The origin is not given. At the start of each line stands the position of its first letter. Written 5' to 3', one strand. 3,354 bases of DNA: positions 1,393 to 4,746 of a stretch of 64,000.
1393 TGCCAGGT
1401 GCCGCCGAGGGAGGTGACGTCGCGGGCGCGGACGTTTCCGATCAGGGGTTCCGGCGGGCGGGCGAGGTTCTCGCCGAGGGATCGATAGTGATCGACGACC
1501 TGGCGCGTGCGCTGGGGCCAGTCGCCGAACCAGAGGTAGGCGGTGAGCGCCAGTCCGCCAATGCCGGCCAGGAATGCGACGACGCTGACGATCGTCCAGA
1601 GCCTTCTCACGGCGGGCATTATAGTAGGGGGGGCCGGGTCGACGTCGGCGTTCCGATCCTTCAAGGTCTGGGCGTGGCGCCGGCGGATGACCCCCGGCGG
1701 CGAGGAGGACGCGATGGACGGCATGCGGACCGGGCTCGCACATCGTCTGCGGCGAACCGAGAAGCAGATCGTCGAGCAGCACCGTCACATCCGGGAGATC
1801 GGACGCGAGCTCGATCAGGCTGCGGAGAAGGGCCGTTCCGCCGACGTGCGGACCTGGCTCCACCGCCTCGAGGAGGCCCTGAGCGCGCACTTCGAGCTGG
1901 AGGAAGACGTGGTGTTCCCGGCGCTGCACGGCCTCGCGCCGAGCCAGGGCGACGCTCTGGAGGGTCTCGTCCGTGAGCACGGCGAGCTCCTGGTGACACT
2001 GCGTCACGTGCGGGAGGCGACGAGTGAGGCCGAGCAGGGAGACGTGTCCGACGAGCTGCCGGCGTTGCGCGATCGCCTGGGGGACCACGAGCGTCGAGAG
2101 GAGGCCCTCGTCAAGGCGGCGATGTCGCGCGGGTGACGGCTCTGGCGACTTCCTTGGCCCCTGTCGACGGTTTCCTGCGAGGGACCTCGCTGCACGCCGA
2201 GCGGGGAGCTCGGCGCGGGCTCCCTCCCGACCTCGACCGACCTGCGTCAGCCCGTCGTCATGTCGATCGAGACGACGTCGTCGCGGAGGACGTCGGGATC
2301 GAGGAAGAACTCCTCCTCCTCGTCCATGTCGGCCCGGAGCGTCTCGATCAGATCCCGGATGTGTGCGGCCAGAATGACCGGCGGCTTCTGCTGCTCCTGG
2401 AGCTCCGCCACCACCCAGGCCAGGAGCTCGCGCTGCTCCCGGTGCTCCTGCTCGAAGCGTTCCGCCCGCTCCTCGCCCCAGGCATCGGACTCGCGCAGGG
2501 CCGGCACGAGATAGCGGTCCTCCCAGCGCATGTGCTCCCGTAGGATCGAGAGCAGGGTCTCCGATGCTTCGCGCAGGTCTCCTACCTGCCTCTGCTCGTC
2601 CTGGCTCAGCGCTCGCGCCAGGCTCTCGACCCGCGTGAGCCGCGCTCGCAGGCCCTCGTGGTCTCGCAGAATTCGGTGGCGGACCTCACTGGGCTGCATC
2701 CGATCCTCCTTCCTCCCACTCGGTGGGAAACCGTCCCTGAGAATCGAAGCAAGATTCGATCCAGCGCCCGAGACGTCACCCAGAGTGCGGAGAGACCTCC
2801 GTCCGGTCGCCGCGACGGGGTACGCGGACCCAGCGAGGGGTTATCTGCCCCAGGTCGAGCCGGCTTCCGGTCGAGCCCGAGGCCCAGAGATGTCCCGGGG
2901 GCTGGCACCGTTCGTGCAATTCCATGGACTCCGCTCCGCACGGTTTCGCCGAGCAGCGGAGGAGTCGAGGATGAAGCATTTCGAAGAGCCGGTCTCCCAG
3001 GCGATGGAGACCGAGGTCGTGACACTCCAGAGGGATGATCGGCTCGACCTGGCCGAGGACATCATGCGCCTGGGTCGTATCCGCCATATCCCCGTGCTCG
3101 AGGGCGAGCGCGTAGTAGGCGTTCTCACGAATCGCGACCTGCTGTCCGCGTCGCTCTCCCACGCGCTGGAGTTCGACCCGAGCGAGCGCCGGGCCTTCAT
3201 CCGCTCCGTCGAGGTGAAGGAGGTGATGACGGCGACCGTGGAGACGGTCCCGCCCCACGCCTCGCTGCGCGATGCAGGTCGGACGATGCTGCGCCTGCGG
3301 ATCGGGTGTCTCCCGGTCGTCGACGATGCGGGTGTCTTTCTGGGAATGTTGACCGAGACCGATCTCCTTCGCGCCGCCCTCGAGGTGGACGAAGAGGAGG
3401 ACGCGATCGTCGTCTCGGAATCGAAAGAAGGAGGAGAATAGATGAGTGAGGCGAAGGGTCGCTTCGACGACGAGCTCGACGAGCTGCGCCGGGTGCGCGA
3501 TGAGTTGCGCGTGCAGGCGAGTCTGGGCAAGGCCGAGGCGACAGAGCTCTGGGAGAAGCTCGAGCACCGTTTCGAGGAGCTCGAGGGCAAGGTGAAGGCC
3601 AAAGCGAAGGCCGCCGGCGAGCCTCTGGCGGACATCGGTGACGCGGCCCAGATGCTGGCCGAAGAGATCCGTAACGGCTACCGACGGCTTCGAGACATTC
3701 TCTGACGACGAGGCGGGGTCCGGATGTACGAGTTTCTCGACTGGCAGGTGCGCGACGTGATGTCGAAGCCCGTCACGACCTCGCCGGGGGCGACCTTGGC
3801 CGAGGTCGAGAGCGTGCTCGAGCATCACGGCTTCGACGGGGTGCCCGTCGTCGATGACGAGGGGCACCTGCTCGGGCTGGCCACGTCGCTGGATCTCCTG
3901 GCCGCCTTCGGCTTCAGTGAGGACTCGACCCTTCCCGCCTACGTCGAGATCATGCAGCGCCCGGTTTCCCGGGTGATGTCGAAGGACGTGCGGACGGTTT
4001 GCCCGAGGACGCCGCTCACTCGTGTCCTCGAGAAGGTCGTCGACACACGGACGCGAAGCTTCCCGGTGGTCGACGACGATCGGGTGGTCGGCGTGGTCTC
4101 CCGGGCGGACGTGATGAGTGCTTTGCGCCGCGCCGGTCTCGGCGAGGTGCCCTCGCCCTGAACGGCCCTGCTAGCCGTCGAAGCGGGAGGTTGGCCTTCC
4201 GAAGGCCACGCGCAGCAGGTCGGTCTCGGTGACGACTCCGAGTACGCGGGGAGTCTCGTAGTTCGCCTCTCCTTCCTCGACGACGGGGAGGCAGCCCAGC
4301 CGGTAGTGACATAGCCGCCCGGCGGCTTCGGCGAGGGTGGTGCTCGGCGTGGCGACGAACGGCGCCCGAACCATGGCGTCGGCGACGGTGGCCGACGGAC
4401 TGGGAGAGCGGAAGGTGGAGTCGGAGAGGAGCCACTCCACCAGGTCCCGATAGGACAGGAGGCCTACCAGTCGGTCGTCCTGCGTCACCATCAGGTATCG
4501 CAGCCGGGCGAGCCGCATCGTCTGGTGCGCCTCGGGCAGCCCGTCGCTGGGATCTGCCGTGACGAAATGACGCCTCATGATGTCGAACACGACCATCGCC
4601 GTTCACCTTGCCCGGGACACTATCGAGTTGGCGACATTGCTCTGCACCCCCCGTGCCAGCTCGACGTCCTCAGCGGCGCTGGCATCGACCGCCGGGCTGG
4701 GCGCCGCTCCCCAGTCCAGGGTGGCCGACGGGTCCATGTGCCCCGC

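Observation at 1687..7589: Predicted gas/redox-sensing sigma-54 regulon: globin-coupled kinase + NtrC-type activator + three matching -24/-12 promoters in front of stand-alone CBS-pair genes, flanked by two hemerythrins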

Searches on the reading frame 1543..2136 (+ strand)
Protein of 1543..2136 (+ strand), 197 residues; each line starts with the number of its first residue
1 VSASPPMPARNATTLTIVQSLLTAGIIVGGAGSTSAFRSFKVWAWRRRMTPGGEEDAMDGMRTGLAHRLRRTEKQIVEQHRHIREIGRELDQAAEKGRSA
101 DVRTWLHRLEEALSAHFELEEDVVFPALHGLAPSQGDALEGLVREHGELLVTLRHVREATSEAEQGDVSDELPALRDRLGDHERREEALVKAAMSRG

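Call 4: search_protein_families(library=pfam, proteins=[window:1543-2136:+], max_evalue=0.01)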
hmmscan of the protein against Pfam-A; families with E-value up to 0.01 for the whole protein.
window:1543-2136:+ (197 aa): 1 family
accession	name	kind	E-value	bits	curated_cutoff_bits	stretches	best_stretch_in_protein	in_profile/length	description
PF01814.28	Hemerythrin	-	4.5e-16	59.9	25.3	1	75-191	5-124/127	Hemerythrin HHE cation binding domain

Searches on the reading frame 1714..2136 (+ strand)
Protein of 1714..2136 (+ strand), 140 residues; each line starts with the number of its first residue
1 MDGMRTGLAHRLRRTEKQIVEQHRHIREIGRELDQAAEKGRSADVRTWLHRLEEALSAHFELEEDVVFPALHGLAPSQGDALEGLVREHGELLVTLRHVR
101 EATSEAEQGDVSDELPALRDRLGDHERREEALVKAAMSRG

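Call 53: search_protein_families(library=ncbifam, proteins=[window:1714-2136:+], max_evalue=0.001)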
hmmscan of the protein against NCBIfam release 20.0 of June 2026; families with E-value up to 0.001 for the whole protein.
window:1714-2136:+ (140 aa): 4 families
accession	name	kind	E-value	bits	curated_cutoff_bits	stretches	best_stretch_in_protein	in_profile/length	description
TIGR02481.1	hemeryth_dom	domain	3.5e-07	30.3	51.75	1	16-66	10-61/126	hemerythrin domain-containing protein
NF033749.1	bact_hemeryth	subfamily_domain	1.5e-05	25.1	84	0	16-66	12-64/129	bacteriohemerythrin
NF053874.1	persist_PA2171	equivalog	2e-05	24.4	190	1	20-73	8-60/157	PA2171 family ribosome-binding persister protein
TIGR03652.1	FeS_repair_RIC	equivalog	2.5e-05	24.2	204.7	1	39-106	105-177/216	iron-sulfur cluster repair di-iron protein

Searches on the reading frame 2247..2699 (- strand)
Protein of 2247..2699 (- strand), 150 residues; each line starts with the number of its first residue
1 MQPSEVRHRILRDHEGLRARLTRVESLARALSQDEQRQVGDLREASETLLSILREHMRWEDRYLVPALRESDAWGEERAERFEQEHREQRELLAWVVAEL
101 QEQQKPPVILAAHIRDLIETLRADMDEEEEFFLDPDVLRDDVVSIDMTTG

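Call 4: search_protein_families(library=pfam, proteins=[window:2247-2699:-], max_evalue=0.01)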
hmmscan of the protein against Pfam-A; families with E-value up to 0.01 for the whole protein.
window:2247-2699:- (150 aa): 1 family
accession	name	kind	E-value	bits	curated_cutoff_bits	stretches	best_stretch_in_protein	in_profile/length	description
PF01814.28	Hemerythrin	-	3.8e-12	47.2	25.3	1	8-130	4-121/127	Hemerythrin HHE cation binding domain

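Call 53: search_protein_families(library=ncbifam, proteins=[window:2247-2699:-], max_evalue=0.001)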
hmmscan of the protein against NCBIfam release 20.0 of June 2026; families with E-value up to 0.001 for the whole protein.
window:2247-2699:- (150 aa): 1 family
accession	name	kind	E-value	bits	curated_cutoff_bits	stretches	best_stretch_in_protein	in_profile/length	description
TIGR03652.1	FeS_repair_RIC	equivalog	0.00046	20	204.7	1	12-108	78-181/216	iron-sulfur cluster repair di-iron protein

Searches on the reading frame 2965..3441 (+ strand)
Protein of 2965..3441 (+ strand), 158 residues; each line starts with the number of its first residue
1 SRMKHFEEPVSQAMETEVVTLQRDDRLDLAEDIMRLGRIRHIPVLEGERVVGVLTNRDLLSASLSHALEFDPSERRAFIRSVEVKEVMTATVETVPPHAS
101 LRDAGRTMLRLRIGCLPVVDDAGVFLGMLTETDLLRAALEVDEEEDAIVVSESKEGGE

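Call 4: search_protein_families(library=pfam, proteins=[window:2965-3441:+], max_evalue=0.01)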
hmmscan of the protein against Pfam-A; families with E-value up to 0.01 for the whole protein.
window:2965-3441:+ (158 aa): 1 family
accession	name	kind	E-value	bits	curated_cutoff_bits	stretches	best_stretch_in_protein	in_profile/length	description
PF00571.33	CBS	-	4.3e-27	94.6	24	2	84-139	1-56/57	CBS domain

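Call 53: search_protein_families(library=ncbifam, proteins=[window:2971-3441:+], max_evalue=0.001)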
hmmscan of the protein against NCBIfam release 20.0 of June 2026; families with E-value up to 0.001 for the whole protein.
window:2971-3441:+ (156 aa): 19 families
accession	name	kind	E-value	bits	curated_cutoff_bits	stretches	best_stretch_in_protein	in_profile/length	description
NF011447.0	PRK14869.2-3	equivalog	8.6e-14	51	522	2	80-150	68-138/540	putative manganese-dependent inorganic diphosphatase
NF011443.0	PRK14869.1-5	equivalog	4.1e-13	48.6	335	2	81-143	70-132/546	putative manganese-dependent inorganic diphosphatase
NF041552.1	TF_PrdR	equivalog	7.9e-12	44.3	795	2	3-61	67-125/577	sigma-54 dependent transcriptional regulator PrdR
NF053603.1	HhpR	exception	1.1e-09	37.9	520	1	8-137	63-184/282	CBS domain-containing high hydrostatic pressure regulator HhpR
NF011449.0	PRK14869.2-5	equivalog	1.1e-09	37.9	411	2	81-145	68-136/451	putative manganese-dependent inorganic diphosphatase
TIGR01302.1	IMP_dehydrog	equivalog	2.4e-09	36.6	481.5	1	80-136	143-200/450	IMP dehydrogenase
NF011441.0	PRK14869.1-3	equivalog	5.1e-09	35.3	753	1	81-142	69-130/548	putative manganese-dependent inorganic diphosphatase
TIGR00393.1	kpsF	subfamily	9.6e-09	35.2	203.7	1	80-143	155-219/268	KpsF/GutQ family sugar-phosphate isomerase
NF011440.0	PRK14869.1-2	equivalog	9.9e-09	34.3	746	0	80-142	67-129/541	putative manganese-dependent inorganic diphosphatase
NF011442.0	PRK14869.1-4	equivalog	1.1e-08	34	400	0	80-134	247-301/543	putative manganese-dependent inorganic diphosphatase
NF041630.1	CBS_CbpB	equivalog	9.1e-08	32.1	125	1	15-135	20-134/143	cyclic-di-AMP-binding protein CbpB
NF008581.0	PRK11543.1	equivalog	3e-06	26.5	481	0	81-136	264-319/321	arabinose-5-phosphate isomerase GutQ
NF002505.0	PRK01862.1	equivalog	3.9e-06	25.8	482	1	71-147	438-514/577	ClcB-like voltage-gated chloride channel protein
NF005869.0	PRK07807.1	equivalog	5.1e-06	25.8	549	0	78-137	146-205/479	GuaB1 family IMP dehydrogenase-related protein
NF038279.1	TF_CBS_SpxR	exception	7.6e-06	24.9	600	1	17-136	201-305/427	CBS-HotDog domain-containing transcription factor SpxR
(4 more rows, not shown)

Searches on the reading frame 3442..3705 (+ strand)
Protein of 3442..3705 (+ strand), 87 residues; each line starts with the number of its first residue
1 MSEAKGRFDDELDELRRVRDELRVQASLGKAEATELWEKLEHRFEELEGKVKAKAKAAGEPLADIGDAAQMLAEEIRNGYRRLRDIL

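Call 4: search_protein_families(library=pfam, proteins=[window:3442-3705:+], max_evalue=0.01)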
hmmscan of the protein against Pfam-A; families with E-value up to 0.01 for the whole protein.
window:3442-3705:+ (87 aa): 1 family
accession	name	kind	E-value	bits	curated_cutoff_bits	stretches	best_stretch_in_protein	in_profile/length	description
PF10198.14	Ada3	-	0.0048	17.4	24.5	1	5-50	30-76/127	Histone acetyltransferases subunit 3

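Call 53: search_protein_families(library=ncbifam, proteins=[window:3442-3705:+], max_evalue=0.001)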
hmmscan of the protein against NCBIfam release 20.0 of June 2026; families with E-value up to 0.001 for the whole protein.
window:3442-3705:+ (87 aa): 0 families

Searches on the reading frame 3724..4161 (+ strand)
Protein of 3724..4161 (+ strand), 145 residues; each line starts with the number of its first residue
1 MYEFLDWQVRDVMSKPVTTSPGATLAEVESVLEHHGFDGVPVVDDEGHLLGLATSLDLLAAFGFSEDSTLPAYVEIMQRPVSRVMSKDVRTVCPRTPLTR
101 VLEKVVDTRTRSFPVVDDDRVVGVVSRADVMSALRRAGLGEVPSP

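Call 4: search_protein_families(library=pfam, proteins=[window:3724-4161:+], max_evalue=0.01)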
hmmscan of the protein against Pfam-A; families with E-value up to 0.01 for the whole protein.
window:3724-4161:+ (145 aa): 1 family
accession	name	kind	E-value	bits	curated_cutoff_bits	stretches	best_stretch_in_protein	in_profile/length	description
PF00571.33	CBS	-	1.6e-27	96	24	2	81-135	1-56/57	CBS domain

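Call 53: search_protein_families(library=ncbifam, proteins=[window:3724-4161:+], max_evalue=0.001)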
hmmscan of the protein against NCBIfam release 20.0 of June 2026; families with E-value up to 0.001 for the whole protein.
window:3724-4161:+ (145 aa): 24 families
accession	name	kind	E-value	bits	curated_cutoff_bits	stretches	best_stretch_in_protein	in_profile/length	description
NF011447.0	PRK14869.2-3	equivalog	1.9e-14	53.2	522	2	76-136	242-303/540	putative manganese-dependent inorganic diphosphatase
NF038279.1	TF_CBS_SpxR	exception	9.2e-12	44.4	600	2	8-78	250-321/427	CBS-HotDog domain-containing transcription factor SpxR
NF011442.0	PRK14869.1-4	equivalog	1.7e-11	43.3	400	1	78-136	246-305/543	putative manganese-dependent inorganic diphosphatase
TIGR01302.1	IMP_dehydrog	equivalog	8.2e-11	41.4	481.5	1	11-133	85-199/450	IMP dehydrogenase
NF041630.1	CBS_CbpB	equivalog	2e-10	40.7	125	1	31-135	36-136/143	cyclic-di-AMP-binding protein CbpB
NF011449.0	PRK14869.2-5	equivalog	3.4e-10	39.6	411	1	8-136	68-207/451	putative manganese-dependent inorganic diphosphatase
TIGR01137.1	cysta_beta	equivalog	6.8e-10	38.2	510.25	1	12-133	344-455/457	cystathionine beta-synthase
NF011443.0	PRK14869.1-5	equivalog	8.9e-10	37.6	335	1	76-135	244-305/546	putative manganese-dependent inorganic diphosphatase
NF041569.1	A-tRNAntase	equivalog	2.2e-09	36.2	1440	1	9-133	311-425/880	A-adding tRNA nucleotidyltransferase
TIGR01186.1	proV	subfamily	4.4e-09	35.9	326.6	1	79-135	302-358/363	betaine/proline/choline family ABC transporter ATP-binding protein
NF011440.0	PRK14869.1-2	equivalog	4.7e-09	35.4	746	1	6-60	66-121/541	putative manganese-dependent inorganic diphosphatase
NF011441.0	PRK14869.1-3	equivalog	6.2e-08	31.7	753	1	77-134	244-303/548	putative manganese-dependent inorganic diphosphatase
NF011448.0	PRK14869.2-4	equivalog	6.6e-08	31.3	562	0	79-134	262-319/563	putative manganese-dependent inorganic diphosphatase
NF041552.1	TF_PrdR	equivalog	8e-08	31.1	795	1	7-133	6-124/577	sigma-54 dependent transcriptional regulator PrdR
NF011445.0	PRK14869.2-1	equivalog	1.2e-07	30.6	483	1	8-56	69-118/548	putative manganese-dependent inorganic diphosphatase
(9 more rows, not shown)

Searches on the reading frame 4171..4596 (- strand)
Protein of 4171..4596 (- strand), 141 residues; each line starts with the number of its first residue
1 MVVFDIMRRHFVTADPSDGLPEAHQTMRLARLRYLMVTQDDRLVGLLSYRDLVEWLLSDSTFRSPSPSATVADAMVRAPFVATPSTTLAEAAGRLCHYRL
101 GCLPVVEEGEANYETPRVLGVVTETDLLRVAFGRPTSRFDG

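Call 4: search_protein_families(library=pfam, proteins=[window:4171-4596:-], max_evalue=0.01)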
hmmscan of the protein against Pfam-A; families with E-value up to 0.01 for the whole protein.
window:4171-4596:- (141 aa): 1 family
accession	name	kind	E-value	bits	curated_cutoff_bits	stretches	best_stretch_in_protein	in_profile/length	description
PF00571.33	CBS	-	1.6e-22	80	24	2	3-57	1-56/57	CBS domain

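Call 53: search_protein_families(library=ncbifam, proteins=[window:4171-4596:-], max_evalue=0.001)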
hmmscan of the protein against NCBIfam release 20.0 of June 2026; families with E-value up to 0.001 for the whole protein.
window:4171-4596:- (141 aa): 9 families
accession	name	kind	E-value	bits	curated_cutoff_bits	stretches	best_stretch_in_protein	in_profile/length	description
NF053704.1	TransRegCcpNBacil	equivalog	1.8e-07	30.7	260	1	25-130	98-201/208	transcriptional regulator CcpN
NF002505.0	PRK01862.1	equivalog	2.3e-07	29.8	482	1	28-131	474-570/577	ClcB-like voltage-gated chloride channel protein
NF053603.1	HhpR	exception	8.5e-07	28.4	520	0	67-131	220-278/282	CBS domain-containing high hydrostatic pressure regulator HhpR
NF011447.0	PRK14869.2-3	equivalog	9.1e-07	27.8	522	0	3-53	247-298/540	putative manganese-dependent inorganic diphosphatase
NF038279.1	TF_CBS_SpxR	exception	8.4e-06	24.8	600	1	30-127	220-301/427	CBS-HotDog domain-containing transcription factor SpxR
NF041552.1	TF_PrdR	equivalog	5.9e-05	21.6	795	1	3-129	8-123/577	sigma-54 dependent transcriptional regulator PrdR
TIGR01302.1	IMP_dehydrog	equivalog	6.3e-05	22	481.5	0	73-128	84-136/450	IMP dehydrogenase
NF011449.0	PRK14869.2-5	equivalog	9.5e-05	21.6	411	0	68-124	66-117/451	putative manganese-dependent inorganic diphosphatase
NF011448.0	PRK14869.2-4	equivalog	9.6e-05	20.9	562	0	5-58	78-132/563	putative manganese-dependent inorganic diphosphatase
